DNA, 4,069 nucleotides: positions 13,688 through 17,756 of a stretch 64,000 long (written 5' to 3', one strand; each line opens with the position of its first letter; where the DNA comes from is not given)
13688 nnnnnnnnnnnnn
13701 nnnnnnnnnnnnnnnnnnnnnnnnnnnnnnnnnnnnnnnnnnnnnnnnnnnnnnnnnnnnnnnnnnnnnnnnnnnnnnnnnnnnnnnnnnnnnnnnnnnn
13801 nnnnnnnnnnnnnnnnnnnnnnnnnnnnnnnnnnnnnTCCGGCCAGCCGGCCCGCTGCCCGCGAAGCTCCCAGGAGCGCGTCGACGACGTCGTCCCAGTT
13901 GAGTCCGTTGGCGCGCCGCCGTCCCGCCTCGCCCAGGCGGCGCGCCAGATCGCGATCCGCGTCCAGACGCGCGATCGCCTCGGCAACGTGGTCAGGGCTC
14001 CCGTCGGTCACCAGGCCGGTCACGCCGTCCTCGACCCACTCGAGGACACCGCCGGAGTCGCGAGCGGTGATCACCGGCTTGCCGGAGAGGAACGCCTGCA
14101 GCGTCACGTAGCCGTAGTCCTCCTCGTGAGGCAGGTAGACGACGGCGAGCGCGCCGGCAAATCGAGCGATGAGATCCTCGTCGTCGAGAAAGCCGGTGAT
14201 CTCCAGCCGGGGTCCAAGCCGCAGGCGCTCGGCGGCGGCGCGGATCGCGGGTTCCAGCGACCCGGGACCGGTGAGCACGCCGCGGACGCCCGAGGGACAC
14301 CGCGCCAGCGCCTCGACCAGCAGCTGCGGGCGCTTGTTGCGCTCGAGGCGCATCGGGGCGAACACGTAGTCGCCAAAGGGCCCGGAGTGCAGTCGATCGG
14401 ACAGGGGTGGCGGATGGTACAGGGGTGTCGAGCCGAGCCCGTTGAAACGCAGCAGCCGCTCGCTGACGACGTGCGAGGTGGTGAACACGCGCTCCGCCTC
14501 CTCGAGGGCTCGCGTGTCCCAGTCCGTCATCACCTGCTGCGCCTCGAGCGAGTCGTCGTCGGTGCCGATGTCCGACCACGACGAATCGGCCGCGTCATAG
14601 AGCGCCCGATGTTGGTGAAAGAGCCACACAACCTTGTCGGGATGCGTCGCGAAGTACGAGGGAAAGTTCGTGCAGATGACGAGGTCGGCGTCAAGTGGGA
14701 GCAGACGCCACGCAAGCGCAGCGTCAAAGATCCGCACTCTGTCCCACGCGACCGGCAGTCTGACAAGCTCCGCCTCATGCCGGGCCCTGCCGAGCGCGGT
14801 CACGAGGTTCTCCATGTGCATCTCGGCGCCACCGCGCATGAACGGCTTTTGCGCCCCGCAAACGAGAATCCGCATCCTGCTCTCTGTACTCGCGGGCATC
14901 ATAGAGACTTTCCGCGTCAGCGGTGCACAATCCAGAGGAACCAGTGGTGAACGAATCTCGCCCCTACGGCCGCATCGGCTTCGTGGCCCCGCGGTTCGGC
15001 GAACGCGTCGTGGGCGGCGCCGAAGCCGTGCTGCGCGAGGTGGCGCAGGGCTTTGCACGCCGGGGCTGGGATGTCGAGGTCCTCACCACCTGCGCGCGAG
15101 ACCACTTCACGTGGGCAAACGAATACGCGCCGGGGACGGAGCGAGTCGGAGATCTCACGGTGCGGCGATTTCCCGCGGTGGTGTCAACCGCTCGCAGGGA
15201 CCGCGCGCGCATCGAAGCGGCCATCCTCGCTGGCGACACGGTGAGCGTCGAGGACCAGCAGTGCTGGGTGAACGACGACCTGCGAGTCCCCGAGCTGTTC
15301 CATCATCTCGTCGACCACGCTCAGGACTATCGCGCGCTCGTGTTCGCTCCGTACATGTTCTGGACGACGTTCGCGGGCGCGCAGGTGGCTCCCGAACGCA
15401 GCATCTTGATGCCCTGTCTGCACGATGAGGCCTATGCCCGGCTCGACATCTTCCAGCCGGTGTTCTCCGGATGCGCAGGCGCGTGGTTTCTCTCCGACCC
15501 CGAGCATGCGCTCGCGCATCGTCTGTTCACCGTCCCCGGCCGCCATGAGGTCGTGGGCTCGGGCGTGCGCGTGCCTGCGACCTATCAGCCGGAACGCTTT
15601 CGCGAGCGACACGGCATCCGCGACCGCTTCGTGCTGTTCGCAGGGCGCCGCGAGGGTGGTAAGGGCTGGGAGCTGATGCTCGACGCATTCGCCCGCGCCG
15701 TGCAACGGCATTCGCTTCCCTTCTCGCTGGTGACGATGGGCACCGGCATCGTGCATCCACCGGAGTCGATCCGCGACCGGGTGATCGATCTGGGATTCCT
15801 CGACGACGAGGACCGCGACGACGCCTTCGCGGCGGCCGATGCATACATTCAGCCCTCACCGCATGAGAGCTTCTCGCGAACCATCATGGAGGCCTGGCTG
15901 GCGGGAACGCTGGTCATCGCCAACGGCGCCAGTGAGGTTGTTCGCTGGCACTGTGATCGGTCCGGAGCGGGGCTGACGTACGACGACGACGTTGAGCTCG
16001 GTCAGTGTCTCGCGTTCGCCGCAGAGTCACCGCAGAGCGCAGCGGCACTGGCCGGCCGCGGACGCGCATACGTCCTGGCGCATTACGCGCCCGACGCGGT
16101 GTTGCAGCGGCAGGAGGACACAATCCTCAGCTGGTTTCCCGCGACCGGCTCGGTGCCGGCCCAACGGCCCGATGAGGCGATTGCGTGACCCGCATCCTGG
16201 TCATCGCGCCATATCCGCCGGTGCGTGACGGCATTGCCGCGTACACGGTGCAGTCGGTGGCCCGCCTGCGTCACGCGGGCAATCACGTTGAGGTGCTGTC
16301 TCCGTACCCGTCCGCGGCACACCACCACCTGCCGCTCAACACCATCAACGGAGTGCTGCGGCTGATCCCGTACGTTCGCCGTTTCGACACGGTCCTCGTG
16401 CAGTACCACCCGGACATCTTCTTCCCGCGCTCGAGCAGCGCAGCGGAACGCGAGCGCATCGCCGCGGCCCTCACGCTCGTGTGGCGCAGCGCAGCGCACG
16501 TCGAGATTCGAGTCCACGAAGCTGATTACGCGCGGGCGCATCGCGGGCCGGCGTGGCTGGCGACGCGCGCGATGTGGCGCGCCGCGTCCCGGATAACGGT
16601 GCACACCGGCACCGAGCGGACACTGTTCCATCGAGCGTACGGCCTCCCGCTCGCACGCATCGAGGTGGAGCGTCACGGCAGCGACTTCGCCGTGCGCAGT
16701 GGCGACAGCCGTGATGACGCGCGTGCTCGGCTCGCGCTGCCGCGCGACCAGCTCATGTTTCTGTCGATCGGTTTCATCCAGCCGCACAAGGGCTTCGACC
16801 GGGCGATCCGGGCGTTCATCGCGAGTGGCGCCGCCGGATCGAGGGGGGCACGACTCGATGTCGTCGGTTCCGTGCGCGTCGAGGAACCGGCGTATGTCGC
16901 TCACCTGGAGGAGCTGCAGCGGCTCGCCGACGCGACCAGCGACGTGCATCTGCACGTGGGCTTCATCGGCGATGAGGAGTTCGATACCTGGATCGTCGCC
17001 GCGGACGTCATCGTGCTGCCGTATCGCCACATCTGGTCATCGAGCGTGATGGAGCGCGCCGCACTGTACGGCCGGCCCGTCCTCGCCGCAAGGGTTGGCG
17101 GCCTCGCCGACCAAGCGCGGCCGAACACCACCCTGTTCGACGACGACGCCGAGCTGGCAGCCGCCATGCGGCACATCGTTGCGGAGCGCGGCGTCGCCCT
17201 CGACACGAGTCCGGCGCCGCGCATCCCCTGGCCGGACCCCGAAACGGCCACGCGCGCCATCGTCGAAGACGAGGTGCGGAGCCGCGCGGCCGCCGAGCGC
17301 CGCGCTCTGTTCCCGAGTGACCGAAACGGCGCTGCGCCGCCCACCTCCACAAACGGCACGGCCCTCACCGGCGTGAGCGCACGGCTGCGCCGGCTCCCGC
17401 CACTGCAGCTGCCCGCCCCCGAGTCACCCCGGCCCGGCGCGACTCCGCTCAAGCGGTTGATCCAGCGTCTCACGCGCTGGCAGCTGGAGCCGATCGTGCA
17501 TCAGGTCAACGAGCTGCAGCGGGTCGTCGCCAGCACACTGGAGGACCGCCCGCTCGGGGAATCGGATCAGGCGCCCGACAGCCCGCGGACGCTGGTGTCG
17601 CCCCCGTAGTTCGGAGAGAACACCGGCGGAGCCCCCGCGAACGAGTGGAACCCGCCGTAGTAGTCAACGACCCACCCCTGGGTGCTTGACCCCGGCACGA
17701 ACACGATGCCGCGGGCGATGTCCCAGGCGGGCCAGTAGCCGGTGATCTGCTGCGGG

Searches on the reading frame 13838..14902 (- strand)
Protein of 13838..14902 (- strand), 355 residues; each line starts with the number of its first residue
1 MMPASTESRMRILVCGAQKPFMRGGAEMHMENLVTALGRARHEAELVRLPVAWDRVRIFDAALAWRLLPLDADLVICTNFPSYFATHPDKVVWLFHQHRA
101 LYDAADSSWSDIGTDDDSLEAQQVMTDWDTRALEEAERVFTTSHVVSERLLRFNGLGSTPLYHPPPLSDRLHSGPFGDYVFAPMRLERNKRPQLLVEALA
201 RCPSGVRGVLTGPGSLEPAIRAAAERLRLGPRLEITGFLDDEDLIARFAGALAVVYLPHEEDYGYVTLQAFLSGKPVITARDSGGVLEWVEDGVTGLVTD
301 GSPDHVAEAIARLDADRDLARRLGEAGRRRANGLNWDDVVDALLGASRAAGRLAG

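Call 4: search_protein_families(library=pfam, proteins=[window:13838-14902:-], max_evalue=0.01)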
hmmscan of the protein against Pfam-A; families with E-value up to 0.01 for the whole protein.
seq(355 aa): 4 families
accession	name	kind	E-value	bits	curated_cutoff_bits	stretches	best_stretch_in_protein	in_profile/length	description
PF00534.26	Glycos_transf_1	-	2.4e-21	76.5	26.4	1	182-330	20-172/172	Glycosyl transferases group 1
PF13692.12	Glyco_trans_1_4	-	1e-16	61.9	27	1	185-313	9-139/142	Glycosyl transferases group 1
PF13524.12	Glyco_trans_1_2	-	9e-07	29.4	25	1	193-341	3-140/144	Glycosyl transferase-like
PF13439.12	Glyco_transf_4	-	0.001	19.5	28.5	0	58-156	59-154/170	Glycosyltransferase Family 4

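Call 27: search_protein_families(library=ncbifam, proteins=[window:13838-14902:-], max_evalue=0.00001)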
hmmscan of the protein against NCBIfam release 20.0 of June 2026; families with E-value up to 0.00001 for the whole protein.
window:13838-14902:- (355 aa): 10 families
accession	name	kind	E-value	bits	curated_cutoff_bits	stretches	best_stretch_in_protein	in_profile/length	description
TIGR03449.1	mycothiol_MshA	equivalog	9.7e-16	57.6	462.5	1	185-348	228-401/406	D-inositol-3-phosphate glycosyltransferase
NF011726.0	PRK15179.1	equivalog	9.3e-14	50.7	733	1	183-315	523-658/694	Vi polysaccharide biosynthesis protein TviE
NF041876.1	EPS_EpsE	equivalog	3.7e-12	46.2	400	1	218-331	263-376/389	exopolysaccharide biosynthesis GT4 family glycosyltransferase EpsE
TIGR04047.1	MSMEG_0565_glyc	hypoth_equivalog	9.7e-12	44.6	259.85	1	222-342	247-366/373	MSMEG_0565 family glycosyltransferase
TIGR02149.1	glgA_Coryne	subfamily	2.1e-10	40.3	302.4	1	186-341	213-381/391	glycogen synthase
NF053787.1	GlcN_PG_synth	equivalog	3.2e-09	36.1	480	1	237-346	248-355/361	N-acetylglucosaminyl phosphatidylglycerol synthase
TIGR03088.1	stp2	hypoth_equivalog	5.3e-09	35.6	409.05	1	197-332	221-354/374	TIGR03088 family PEP-CTERM/XrtA system glycosyltransferase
NF041010.1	glycosy_Agl16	equivalog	8.4e-09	34.7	575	1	177-340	179-341/352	glycosylation protein Agl16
NF046085.1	XrtY_assoc_Gly1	equivalog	4.2e-06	25.9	400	1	185-318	217-351/387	XrtY-associated glycosyltransferase XYAG1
TIGR03999.1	thiol_BshA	equivalog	5.2e-06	25.6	273.7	1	209-332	233-355/375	N-acetyl-alpha-D-glucosaminyl L-malate synthase BshA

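Call 75: search_solved_structures(query=window:13838-14902:-, max_evalue=0.001)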
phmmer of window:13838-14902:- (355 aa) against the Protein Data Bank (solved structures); distinct sequences matched with E-value up to 0.001: 15.
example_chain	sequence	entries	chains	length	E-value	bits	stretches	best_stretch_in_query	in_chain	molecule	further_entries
6kih_A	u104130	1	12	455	1.8e-11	46.9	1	181-339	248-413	Tll1590 protein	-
3c4q_A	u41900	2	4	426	5.4e-11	45.3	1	185-338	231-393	Predicted glycosyltransferases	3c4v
3c48_A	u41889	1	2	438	5.6e-11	45.3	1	185-338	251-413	Predicted glycosyltransferases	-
4xso_B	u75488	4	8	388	4.7e-10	42.2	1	178-310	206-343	Alr3699 protein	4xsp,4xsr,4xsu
2f9f_A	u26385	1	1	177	7.1e-08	35.1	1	168-318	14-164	first mannosyl transferase (wbaZ-1)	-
9v0l_A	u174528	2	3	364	2.4e-06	30.1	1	233-320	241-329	tetrahydrobiopterin glucosyltransferases | tetrahydrobiopterin glucosyltransferase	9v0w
7qsg_A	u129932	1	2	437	2.7e-06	29.9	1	233-342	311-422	D-inositol 3-phosphate glycosyltransferase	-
2jjm_A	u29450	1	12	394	5.4e-06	28.9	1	188-329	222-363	GLYCOSYL TRANSFERASE, GROUP 1 FAMILY PROTEIN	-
3mbo_A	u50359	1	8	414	6e-06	28.7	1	188-329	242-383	Glycosyltransferase, group 1 family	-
9dcm_B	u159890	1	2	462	1.6e-05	27.4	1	241-310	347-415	Sucrose-phosphate synthase-like protein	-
8vrf_B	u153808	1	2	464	1.6e-05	27.4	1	241-310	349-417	Sucrose-phosphate synthase-like protein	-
8uag_A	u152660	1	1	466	1.6e-05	27.3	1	241-310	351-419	Sucrose-phosphate synthase-like protein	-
6tvp_A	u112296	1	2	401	1.9e-05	27.1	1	251-344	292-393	Alpha-maltose-1-phosphate synthase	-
6n1x_A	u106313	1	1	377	0.00024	23.5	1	123-323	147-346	Glycosyltransferase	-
6d9t_A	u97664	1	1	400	0.00028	23.3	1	123-323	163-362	Glycosyl transferase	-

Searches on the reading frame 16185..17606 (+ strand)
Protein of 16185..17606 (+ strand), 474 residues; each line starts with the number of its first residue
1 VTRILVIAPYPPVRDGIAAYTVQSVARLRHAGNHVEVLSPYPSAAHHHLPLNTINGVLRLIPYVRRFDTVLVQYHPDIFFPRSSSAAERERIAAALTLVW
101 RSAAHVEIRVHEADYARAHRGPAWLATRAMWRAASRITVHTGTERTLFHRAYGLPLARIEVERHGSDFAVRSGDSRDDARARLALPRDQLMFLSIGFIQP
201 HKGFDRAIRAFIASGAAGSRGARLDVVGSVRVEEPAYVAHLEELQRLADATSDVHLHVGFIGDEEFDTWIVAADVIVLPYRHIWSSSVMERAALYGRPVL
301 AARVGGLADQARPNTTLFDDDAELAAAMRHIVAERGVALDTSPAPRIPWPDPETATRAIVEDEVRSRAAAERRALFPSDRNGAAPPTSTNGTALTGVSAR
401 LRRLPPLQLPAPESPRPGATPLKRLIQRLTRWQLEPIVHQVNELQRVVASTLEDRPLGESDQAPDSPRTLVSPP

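Call 10: search_protein_families(library=pfam, proteins=[window:16185-17606:+], max_evalue=0.001)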
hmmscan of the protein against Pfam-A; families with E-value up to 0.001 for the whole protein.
window:16185-17606:+ (474 aa): 2 families
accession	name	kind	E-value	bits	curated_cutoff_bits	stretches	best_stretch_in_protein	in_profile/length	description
PF13692.12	Glyco_trans_1_4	-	1.9e-10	41.6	27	1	192-332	4-140/142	Glycosyl transferases group 1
PF00534.26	Glycos_transf_1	-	5e-09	36.4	26.4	1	176-333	2-157/172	Glycosyl transferases group 1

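Call 27: search_protein_families(library=ncbifam, proteins=[window:16185-17606:+], max_evalue=0.00001)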
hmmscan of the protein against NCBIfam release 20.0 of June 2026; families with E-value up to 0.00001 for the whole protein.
window:16185-17606:+ (474 aa): 2 families
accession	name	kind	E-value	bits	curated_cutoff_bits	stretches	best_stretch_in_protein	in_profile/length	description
TIGR03449.1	mycothiol_MshA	equivalog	3e-12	46.2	462.5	1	129-310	160-341/406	D-inositol-3-phosphate glycosyltransferase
NF012028.0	PRK15484.1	subfamily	8.2e-06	25.1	618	0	154-319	158-324/380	lipopolysaccharide N-acetylglucosaminyltransferase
